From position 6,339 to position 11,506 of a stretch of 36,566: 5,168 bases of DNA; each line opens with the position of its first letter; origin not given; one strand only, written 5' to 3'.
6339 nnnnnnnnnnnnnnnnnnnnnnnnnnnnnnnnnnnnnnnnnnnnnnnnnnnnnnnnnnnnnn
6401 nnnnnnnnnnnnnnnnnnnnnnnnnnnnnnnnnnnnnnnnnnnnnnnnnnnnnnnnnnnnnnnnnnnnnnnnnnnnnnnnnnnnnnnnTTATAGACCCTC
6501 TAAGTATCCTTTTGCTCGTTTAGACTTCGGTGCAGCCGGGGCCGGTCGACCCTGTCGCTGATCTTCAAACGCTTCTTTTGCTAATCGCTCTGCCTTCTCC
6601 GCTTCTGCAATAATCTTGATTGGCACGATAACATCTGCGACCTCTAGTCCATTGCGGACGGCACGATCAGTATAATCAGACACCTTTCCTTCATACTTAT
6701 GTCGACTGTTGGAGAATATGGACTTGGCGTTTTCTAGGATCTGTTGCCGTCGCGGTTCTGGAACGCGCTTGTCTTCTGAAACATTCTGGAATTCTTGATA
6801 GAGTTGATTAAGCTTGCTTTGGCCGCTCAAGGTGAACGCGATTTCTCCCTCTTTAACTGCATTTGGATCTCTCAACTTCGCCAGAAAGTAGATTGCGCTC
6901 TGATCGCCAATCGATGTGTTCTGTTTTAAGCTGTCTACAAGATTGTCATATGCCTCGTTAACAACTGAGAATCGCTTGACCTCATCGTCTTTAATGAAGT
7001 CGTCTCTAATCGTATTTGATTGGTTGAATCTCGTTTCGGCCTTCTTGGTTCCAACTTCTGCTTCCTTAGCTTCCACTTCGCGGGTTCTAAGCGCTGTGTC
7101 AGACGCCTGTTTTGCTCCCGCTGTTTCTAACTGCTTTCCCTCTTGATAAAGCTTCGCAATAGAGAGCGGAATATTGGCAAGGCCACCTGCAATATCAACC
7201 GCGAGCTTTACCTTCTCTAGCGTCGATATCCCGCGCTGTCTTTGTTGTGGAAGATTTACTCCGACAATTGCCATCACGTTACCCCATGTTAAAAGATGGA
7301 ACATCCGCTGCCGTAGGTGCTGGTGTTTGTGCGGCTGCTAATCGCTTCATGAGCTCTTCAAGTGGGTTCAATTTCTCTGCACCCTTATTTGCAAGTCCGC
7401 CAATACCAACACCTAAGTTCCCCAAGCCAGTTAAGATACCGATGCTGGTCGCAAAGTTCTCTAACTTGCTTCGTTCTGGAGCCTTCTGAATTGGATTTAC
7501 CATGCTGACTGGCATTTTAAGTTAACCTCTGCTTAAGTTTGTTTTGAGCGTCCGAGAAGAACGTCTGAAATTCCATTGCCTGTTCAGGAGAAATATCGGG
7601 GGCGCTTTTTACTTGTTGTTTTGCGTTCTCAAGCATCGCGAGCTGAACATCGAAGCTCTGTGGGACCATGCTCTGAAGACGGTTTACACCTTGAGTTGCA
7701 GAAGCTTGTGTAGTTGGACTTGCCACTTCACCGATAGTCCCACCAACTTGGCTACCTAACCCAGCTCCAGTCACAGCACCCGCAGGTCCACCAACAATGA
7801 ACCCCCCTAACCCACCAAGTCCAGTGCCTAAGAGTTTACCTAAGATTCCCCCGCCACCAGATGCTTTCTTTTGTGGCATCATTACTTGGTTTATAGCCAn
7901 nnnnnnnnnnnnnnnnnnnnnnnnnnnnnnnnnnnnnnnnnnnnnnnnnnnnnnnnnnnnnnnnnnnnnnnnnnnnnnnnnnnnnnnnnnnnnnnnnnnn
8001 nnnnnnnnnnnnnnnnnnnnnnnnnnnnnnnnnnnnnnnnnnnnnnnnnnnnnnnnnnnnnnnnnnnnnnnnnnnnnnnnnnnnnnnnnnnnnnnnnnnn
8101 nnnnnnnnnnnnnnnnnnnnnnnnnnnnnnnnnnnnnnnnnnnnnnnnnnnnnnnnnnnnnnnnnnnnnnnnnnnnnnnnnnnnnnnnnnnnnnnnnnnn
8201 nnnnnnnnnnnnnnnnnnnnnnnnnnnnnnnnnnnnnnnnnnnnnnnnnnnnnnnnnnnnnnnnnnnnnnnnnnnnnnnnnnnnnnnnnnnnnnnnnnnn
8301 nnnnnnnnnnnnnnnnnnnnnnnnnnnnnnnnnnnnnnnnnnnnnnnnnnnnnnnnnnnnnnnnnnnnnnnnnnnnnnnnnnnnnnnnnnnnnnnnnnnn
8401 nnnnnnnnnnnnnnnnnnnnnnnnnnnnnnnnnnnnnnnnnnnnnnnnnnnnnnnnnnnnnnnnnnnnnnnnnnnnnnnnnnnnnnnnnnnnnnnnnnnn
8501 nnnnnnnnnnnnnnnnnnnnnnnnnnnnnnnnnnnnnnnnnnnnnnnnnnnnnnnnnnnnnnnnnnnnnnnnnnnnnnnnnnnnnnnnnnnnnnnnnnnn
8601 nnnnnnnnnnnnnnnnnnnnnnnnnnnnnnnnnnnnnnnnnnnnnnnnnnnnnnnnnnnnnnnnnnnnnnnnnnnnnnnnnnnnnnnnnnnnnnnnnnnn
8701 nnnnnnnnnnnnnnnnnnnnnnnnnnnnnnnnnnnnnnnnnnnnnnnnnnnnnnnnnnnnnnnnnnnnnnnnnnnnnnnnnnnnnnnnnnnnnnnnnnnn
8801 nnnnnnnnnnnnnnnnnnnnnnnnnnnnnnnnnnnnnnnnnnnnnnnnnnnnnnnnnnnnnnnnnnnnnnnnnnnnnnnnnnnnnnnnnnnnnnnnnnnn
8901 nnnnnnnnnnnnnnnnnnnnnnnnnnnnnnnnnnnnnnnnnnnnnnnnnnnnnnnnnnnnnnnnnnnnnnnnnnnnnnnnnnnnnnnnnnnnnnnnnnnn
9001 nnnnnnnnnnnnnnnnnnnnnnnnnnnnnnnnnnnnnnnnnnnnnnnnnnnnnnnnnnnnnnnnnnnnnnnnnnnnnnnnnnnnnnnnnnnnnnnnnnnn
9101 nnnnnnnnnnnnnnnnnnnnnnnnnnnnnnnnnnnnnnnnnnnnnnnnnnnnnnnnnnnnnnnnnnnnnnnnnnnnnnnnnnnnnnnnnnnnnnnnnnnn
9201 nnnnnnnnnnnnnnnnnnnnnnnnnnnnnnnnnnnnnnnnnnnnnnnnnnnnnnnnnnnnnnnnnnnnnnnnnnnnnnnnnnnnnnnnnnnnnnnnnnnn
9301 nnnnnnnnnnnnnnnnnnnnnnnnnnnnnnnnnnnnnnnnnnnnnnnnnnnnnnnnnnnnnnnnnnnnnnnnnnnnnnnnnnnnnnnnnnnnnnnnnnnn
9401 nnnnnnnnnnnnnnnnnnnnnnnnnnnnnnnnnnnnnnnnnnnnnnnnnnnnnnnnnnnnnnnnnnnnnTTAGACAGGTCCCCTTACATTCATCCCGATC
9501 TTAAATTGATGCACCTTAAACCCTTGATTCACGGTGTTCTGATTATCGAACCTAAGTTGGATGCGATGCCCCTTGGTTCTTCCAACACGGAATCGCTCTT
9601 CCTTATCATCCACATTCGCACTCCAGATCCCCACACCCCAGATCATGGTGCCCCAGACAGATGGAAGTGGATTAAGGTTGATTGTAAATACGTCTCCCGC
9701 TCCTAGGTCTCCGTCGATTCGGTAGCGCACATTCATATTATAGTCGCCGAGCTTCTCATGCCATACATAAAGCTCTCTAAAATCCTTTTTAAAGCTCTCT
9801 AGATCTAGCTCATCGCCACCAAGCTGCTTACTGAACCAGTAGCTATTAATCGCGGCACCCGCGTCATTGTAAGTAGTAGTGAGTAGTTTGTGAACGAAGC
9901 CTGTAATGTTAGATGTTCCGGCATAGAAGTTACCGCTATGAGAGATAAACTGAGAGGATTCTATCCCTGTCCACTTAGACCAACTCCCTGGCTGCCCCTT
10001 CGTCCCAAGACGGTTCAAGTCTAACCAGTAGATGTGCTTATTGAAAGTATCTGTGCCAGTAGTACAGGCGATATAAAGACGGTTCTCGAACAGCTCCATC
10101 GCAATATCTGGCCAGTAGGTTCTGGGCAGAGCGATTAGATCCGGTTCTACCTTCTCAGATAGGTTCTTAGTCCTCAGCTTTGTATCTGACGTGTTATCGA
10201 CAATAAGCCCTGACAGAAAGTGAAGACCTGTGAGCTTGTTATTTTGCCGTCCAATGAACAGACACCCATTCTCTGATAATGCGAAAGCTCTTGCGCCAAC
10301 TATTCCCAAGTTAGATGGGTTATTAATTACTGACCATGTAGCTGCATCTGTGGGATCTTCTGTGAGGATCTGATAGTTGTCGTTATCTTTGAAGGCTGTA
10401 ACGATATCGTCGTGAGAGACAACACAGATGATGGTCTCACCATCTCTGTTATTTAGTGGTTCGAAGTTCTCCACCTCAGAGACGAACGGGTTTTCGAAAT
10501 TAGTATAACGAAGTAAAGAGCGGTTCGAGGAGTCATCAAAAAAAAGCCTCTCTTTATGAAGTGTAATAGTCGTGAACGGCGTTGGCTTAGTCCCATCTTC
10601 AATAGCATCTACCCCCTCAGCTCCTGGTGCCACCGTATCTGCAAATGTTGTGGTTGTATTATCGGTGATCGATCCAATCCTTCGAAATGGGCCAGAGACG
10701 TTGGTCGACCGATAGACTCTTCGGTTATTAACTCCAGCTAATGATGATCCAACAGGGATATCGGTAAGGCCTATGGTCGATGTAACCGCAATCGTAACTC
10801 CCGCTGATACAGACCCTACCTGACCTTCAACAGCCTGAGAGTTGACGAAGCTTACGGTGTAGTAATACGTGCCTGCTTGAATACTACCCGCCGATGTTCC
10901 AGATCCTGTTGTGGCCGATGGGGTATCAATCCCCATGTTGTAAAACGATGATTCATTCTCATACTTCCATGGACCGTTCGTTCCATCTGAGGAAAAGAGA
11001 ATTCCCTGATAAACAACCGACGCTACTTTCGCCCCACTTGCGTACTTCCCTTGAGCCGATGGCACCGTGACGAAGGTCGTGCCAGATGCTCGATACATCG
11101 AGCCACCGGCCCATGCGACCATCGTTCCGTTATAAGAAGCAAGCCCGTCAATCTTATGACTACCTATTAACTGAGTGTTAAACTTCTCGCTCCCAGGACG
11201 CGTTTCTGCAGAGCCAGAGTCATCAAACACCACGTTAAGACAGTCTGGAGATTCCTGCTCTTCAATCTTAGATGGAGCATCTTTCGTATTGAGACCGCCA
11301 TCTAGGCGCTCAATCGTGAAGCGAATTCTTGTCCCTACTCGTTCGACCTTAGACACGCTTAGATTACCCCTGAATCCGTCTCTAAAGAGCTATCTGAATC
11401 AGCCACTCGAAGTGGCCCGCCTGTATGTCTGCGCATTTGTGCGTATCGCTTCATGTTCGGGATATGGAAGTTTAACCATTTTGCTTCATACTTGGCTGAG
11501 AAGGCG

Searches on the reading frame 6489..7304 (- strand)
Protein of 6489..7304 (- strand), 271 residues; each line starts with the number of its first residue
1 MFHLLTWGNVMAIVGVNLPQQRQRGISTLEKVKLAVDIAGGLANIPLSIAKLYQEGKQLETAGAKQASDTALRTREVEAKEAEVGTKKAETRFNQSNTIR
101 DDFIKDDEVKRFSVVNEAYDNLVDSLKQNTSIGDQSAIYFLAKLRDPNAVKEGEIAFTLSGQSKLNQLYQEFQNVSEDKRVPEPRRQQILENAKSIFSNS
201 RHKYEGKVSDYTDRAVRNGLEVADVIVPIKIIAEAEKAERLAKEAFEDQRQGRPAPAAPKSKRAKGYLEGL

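Call 47: search_protein_families(library=phrogs, proteins=[window:6489-7304:-], max_evalue=0.001)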
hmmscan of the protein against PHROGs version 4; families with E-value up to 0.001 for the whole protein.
window:6489-7304:- (271 aa): 1 family
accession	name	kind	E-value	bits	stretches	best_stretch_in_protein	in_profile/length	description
phrog_13634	-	unknown function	2e-07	31.3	1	82-221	206-346/403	-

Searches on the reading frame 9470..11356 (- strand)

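Call 14: search_protein_families(library=phrogs, proteins=[window:9470-11356:-], max_evalue=0.001)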
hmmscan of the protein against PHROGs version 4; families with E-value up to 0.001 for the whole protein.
window:9470-11356:- (628 aa): 2 families
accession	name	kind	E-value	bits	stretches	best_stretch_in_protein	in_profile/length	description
phrog_511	-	head and packaging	2.1e-07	30.7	1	114-247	401-549/862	internal virion protein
phrog_8040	-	connector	4.2e-06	26.9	1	38-238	33-220/396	head closure Hc3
